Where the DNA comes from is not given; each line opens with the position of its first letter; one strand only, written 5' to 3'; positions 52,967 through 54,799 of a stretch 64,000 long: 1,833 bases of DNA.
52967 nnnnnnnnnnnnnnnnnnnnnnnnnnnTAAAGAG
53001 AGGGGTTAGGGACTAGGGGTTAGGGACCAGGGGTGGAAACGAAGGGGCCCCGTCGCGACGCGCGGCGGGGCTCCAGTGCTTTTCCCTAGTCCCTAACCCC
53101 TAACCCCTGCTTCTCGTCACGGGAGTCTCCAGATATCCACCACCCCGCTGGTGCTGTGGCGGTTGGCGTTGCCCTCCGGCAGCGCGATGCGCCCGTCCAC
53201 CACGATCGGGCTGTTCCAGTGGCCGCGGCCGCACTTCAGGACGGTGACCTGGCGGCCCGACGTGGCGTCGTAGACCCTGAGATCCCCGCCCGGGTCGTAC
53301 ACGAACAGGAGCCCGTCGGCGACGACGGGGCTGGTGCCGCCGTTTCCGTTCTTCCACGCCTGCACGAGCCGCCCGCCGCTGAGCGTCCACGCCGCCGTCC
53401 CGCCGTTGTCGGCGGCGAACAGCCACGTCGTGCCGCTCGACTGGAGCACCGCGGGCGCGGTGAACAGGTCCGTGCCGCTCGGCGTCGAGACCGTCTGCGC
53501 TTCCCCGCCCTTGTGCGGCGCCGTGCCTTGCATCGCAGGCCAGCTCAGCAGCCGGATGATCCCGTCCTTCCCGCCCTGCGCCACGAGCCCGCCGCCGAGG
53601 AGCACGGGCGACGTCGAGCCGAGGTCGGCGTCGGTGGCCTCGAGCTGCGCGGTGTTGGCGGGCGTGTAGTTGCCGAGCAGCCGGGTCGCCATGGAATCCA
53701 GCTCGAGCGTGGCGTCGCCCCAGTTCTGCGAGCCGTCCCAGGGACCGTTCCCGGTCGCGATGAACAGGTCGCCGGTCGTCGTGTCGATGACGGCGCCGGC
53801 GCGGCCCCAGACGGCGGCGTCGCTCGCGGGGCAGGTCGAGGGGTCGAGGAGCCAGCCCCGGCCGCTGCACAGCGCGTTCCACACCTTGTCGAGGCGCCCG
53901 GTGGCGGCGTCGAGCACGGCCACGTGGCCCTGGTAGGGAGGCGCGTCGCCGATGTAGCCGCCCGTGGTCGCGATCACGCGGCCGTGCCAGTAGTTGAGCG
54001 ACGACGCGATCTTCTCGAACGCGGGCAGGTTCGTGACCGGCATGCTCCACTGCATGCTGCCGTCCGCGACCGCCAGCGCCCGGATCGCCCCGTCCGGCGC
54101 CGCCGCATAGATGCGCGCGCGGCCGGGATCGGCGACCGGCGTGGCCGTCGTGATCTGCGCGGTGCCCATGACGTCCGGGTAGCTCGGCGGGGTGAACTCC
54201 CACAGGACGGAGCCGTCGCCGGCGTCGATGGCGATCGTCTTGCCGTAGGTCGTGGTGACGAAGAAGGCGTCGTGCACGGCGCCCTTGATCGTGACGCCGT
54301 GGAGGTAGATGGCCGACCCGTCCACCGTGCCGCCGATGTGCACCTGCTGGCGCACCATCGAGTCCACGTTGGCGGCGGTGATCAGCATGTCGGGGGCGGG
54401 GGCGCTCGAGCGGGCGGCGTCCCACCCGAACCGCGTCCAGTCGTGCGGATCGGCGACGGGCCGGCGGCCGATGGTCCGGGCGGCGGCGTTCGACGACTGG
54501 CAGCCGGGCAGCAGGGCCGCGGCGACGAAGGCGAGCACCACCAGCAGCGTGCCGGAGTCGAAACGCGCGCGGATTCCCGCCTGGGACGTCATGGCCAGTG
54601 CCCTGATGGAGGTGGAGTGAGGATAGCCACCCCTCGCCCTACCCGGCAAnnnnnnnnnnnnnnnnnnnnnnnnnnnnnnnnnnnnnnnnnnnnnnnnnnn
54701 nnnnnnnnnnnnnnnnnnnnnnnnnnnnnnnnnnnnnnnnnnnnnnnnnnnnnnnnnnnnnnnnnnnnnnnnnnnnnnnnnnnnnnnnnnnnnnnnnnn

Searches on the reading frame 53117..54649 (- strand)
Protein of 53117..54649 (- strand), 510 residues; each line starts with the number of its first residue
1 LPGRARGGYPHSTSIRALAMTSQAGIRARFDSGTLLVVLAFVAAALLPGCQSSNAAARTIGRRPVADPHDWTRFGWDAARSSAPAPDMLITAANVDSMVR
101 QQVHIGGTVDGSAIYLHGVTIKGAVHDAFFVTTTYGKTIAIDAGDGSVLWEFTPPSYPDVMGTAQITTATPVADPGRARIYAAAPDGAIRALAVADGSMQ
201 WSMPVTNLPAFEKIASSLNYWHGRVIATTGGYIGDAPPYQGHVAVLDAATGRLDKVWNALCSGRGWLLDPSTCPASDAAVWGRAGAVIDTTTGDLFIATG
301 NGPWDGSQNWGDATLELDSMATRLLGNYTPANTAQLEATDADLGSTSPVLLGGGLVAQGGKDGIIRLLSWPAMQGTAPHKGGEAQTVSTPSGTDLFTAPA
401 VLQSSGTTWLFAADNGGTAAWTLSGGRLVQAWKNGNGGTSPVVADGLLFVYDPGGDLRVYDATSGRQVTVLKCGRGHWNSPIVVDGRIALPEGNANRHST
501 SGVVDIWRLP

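Call 72: search_protein_families(library=pfam, proteins=[window:53117-54649:-], max_evalue=0.001)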
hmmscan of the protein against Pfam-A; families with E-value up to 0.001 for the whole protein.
window:53117-54649:- (510 aa): 3 families
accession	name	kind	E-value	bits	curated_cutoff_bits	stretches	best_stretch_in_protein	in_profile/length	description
PF13360.13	PQQ_2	-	1.2e-14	55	27.6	1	123-253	30-140/233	Outer membrane protein assembly factor BamB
PF13570.13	Beta-prop_ACSF4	-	3.5e-08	33.6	133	1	125-233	60-157/329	Beta-alanine-activating enzyme, beta-propeller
PF01011.28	PQQ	-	8.6e-06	25.2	26.7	0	124-305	55-253/595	Glucose/ethanol/alcohol dehydrogenase, beta-propeller domain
